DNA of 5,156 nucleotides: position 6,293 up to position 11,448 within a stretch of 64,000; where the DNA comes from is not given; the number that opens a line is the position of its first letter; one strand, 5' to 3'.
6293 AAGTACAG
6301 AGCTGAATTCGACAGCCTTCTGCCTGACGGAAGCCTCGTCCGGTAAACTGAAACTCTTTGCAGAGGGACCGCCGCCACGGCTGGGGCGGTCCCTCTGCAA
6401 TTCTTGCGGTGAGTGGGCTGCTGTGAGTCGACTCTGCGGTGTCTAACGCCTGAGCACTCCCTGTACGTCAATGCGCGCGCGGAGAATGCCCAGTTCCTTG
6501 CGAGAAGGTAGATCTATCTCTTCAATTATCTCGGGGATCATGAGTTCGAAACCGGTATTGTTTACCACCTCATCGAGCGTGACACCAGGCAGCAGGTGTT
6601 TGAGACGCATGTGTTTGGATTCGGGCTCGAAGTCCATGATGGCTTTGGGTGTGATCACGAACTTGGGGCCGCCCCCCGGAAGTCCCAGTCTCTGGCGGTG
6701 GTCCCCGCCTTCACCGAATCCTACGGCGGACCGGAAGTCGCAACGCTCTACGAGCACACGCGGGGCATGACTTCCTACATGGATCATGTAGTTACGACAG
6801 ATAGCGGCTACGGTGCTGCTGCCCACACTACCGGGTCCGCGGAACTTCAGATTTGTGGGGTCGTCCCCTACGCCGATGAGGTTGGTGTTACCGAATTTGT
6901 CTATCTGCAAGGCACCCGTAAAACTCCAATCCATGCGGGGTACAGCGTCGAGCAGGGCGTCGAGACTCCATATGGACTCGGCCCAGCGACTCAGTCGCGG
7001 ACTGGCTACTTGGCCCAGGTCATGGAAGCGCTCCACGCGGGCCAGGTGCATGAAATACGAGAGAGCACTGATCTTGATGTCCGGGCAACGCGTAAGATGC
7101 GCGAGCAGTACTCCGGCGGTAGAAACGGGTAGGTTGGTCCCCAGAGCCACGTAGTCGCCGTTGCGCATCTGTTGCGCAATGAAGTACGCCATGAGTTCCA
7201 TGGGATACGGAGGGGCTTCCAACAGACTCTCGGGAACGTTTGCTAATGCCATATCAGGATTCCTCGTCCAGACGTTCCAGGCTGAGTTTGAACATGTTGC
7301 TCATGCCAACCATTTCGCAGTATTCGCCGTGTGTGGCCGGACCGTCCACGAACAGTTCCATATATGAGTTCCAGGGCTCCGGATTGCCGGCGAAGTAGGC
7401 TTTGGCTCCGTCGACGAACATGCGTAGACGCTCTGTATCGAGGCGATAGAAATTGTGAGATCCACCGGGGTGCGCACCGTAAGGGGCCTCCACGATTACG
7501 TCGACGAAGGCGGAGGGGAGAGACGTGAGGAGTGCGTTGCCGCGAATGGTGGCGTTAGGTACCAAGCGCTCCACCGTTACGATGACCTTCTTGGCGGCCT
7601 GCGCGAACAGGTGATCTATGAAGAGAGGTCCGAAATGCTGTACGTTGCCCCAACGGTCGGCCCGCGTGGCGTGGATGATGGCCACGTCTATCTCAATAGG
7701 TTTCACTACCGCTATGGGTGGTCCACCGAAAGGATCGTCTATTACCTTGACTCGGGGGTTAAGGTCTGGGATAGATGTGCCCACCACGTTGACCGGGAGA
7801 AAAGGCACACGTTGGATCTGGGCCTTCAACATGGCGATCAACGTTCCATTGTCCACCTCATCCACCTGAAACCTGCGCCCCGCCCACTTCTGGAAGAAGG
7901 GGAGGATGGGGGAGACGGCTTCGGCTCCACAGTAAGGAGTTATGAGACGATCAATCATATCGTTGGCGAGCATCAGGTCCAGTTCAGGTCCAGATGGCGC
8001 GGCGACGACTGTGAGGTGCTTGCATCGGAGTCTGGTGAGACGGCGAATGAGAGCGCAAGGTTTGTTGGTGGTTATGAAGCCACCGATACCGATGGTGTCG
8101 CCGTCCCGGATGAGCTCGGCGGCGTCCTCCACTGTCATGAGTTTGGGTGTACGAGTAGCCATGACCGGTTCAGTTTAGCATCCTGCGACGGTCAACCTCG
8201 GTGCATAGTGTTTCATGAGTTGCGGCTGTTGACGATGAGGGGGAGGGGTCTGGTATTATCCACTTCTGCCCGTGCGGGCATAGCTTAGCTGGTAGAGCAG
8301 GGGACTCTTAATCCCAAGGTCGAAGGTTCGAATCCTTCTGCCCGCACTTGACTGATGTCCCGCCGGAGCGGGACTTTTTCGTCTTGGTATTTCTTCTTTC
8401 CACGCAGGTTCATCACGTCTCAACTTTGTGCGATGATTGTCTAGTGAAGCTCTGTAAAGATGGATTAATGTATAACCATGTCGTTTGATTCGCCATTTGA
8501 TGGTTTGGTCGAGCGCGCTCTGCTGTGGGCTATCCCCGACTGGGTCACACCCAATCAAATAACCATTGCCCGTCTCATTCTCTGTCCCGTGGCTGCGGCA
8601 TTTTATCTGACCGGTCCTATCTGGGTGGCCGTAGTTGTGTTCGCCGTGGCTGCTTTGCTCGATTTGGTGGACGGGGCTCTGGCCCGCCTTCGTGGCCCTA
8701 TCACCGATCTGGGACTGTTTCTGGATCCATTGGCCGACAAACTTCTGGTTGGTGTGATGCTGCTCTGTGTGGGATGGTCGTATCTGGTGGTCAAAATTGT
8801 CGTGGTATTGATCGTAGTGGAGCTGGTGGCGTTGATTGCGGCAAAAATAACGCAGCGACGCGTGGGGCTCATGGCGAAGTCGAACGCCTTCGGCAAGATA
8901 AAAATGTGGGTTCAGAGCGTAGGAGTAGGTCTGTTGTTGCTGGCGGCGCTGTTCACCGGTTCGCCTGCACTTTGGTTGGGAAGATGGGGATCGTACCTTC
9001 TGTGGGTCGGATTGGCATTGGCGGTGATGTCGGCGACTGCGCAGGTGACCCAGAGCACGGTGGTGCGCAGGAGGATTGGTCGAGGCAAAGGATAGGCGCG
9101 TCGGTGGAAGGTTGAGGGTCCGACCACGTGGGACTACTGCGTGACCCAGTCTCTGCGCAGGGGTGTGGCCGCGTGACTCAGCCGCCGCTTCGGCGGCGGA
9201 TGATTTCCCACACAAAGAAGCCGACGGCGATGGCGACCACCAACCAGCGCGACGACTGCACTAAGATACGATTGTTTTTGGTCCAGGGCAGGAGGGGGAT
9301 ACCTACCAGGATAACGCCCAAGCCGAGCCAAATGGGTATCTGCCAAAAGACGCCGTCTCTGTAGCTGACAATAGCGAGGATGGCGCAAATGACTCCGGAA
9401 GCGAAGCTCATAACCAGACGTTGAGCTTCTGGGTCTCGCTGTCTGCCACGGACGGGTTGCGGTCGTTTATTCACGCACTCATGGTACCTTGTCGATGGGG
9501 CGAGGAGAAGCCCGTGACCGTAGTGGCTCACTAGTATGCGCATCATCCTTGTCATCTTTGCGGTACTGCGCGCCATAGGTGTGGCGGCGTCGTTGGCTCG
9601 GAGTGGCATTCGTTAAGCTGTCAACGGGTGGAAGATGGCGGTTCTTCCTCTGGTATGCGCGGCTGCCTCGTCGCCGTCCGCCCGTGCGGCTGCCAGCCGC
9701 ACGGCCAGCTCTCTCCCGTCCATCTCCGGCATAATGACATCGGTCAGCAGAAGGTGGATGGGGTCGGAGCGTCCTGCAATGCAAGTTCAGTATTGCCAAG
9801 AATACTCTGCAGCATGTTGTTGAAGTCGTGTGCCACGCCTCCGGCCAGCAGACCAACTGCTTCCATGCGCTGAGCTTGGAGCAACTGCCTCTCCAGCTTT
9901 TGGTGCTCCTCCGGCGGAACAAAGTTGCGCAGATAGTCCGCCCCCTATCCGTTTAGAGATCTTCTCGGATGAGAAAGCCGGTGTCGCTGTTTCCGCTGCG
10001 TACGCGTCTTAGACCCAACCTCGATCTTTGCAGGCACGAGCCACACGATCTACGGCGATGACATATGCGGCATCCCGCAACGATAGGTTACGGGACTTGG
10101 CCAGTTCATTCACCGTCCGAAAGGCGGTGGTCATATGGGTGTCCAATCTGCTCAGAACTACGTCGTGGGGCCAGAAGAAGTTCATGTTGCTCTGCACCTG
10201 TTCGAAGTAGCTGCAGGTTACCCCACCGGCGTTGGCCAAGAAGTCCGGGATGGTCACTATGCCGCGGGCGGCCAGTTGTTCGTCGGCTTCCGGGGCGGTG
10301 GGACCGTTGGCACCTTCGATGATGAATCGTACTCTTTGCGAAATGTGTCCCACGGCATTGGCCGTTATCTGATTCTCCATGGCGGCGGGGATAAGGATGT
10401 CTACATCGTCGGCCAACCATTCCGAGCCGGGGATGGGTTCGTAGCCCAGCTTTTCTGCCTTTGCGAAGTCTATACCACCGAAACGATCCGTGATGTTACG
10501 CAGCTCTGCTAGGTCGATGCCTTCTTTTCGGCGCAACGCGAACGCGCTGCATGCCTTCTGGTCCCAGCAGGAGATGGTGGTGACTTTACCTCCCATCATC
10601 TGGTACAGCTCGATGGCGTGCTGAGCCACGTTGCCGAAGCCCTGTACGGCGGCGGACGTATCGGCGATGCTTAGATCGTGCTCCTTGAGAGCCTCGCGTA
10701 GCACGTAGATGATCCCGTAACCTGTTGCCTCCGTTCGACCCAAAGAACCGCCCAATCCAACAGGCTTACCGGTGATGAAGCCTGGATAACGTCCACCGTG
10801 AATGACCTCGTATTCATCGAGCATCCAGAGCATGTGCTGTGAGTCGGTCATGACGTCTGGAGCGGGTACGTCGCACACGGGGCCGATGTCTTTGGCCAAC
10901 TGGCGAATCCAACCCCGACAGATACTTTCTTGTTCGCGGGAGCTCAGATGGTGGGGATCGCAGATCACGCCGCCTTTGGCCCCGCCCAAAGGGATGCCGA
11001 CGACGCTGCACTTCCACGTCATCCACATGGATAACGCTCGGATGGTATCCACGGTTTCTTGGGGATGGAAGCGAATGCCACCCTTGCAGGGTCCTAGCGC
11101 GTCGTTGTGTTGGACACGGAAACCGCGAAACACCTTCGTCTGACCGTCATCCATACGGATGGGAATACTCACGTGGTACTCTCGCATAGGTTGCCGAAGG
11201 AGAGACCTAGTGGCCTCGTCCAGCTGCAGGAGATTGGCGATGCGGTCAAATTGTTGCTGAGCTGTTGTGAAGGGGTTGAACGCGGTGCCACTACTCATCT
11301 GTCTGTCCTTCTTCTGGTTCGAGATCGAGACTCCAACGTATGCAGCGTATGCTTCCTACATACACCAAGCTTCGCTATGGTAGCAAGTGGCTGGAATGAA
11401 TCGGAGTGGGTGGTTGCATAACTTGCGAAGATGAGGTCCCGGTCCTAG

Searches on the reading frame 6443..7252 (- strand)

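Call 29: search_protein_families(library=pfam, proteins=[window:6443-7252:-], max_evalue=0.00001)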
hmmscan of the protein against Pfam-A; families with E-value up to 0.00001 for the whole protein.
window:6443-7252:- (269 aa): 1 family
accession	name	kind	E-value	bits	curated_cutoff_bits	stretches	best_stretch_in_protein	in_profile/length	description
PF01144.29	CoA_trans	-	9.5e-11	41.9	23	1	21-232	4-217/217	Coenzyme A transferase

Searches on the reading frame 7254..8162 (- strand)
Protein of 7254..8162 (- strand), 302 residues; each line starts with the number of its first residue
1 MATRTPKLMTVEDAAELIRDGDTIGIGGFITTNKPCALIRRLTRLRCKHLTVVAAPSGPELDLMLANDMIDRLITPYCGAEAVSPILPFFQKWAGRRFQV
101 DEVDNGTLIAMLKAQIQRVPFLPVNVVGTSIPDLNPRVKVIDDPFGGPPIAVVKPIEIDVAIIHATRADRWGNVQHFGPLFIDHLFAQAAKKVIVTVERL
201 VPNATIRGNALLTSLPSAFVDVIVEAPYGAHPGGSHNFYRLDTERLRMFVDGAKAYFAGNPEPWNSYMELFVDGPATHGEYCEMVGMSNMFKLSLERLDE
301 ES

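Call 29: search_protein_families(library=pfam, proteins=[window:7254-8162:-], max_evalue=0.00001)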
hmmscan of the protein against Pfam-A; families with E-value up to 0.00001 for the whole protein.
window:7254-8162:- (302 aa): 1 family
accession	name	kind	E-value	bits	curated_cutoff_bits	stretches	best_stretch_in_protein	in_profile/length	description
PF01144.29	CoA_trans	-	3e-25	89.3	23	1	9-226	2-217/217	Coenzyme A transferase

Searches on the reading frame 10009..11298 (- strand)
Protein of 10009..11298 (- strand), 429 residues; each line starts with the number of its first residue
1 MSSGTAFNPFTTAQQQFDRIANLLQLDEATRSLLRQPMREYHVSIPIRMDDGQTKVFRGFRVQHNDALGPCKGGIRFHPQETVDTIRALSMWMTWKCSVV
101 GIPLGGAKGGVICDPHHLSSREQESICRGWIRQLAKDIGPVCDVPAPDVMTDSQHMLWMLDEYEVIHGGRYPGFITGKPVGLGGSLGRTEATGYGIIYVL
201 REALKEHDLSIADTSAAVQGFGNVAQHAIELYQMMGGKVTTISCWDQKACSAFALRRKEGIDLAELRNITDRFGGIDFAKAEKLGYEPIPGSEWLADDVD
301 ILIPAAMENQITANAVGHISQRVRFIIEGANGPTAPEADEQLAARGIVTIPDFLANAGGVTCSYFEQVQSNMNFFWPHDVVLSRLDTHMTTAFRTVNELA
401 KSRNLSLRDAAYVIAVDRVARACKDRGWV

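Call 29: search_protein_families(library=pfam, proteins=[window:10009-11298:-], max_evalue=0.00001)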
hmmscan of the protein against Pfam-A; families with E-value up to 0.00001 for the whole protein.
window:10009-11298:- (429 aa): 2 families
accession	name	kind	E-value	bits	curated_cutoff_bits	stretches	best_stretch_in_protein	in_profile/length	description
PF00208.27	ELFV_dehydrog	-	7.2e-68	229.3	23.4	1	183-427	1-241/241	Glutamate/Leucine/Phenylalanine/Valine dehydrogenase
PF02812.23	ELFV_dehydrog_N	-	2.8e-54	182.7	25.3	1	37-164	1-128/129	Glu/Leu/Phe/Val dehydrogenase, dimerisation domain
